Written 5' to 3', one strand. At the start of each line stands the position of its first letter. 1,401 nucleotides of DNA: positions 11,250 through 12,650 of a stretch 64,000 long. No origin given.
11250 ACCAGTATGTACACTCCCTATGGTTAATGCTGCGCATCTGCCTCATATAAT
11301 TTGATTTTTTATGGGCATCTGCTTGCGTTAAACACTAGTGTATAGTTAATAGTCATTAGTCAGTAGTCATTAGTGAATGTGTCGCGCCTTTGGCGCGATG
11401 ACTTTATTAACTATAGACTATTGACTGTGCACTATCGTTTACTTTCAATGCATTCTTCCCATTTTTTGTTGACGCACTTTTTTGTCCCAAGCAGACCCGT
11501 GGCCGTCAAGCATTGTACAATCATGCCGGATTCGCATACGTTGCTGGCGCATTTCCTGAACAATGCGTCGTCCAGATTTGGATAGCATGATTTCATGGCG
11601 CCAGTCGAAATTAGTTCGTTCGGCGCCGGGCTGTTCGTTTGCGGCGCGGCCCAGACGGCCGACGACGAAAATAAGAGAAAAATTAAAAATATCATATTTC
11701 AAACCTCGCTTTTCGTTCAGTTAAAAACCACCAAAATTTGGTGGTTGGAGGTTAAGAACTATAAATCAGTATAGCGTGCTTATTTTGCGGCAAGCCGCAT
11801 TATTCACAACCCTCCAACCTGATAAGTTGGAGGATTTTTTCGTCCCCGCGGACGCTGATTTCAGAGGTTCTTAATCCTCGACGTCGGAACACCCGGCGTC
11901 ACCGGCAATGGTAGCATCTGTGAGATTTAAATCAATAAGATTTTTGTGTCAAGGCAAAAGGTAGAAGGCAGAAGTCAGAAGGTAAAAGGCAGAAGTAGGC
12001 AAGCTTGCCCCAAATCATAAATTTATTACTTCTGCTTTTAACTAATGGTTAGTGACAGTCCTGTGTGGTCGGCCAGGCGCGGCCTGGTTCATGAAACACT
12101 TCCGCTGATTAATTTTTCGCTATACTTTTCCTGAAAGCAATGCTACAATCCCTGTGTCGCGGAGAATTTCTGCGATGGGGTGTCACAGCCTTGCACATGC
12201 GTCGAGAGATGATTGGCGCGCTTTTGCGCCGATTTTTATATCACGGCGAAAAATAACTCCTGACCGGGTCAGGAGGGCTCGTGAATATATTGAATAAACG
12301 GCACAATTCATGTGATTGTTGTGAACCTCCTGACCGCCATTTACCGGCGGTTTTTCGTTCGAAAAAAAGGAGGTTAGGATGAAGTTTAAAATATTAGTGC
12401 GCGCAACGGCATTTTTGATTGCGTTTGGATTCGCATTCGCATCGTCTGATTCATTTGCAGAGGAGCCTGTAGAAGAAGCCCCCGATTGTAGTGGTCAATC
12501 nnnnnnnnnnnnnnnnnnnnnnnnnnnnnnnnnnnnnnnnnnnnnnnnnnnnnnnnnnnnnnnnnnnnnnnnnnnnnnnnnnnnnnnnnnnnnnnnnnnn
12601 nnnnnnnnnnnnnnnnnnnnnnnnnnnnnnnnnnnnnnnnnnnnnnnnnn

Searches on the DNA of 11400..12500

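Call 7: search_rna_families(source=window, start=11400, end=12500, threshold=evalue, max_evalue=10)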
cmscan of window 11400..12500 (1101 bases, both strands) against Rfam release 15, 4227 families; matches with E-value up to 10: 5.
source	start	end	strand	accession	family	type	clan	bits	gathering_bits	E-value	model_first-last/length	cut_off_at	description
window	11947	12050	-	RF02479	GlsR13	Gene; snRNA; snoRNA; CD-box;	-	21.2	100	0.075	1-100/100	no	Small nucleolar RNA GlsR13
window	11946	12052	+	RF00908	MIR529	Gene; miRNA;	-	20.6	75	0.076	1-131/131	no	MIR529 microRNA precursor family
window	12137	12240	-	RF02420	Bp1_162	Gene; sRNA;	-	17.8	50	4.9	1-100/100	no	Burkholderia sRNA Bp1_Cand612_SIPHT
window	12143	12196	+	RF03163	c4-a1b1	Gene; antisense;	CL00128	17.2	46.7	0.16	1-53/53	no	a1, b1 targets of C4 antisense RNA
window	11587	11766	+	RF00125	IS128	Gene; sRNA;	-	17.1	80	0.93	1-209/209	no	IS128 RNA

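Call 83: search_rna_families(source=window, start=12120, end=12400, threshold=evalue, max_evalue=10, show_alignments=3)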
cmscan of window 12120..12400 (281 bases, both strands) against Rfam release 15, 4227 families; matches with E-value up to 10: 2.
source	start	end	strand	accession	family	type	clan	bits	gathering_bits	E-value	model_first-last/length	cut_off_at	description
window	12137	12240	-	RF02420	Bp1_162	Gene; sRNA;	-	17.8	50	1.3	1-100/100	no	Burkholderia sRNA Bp1_Cand612_SIPHT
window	12143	12196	+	RF03163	c4-a1b1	Gene; antisense;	CL00128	17.2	46.7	0.041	1-53/53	no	a1, b1 targets of C4 antisense RNA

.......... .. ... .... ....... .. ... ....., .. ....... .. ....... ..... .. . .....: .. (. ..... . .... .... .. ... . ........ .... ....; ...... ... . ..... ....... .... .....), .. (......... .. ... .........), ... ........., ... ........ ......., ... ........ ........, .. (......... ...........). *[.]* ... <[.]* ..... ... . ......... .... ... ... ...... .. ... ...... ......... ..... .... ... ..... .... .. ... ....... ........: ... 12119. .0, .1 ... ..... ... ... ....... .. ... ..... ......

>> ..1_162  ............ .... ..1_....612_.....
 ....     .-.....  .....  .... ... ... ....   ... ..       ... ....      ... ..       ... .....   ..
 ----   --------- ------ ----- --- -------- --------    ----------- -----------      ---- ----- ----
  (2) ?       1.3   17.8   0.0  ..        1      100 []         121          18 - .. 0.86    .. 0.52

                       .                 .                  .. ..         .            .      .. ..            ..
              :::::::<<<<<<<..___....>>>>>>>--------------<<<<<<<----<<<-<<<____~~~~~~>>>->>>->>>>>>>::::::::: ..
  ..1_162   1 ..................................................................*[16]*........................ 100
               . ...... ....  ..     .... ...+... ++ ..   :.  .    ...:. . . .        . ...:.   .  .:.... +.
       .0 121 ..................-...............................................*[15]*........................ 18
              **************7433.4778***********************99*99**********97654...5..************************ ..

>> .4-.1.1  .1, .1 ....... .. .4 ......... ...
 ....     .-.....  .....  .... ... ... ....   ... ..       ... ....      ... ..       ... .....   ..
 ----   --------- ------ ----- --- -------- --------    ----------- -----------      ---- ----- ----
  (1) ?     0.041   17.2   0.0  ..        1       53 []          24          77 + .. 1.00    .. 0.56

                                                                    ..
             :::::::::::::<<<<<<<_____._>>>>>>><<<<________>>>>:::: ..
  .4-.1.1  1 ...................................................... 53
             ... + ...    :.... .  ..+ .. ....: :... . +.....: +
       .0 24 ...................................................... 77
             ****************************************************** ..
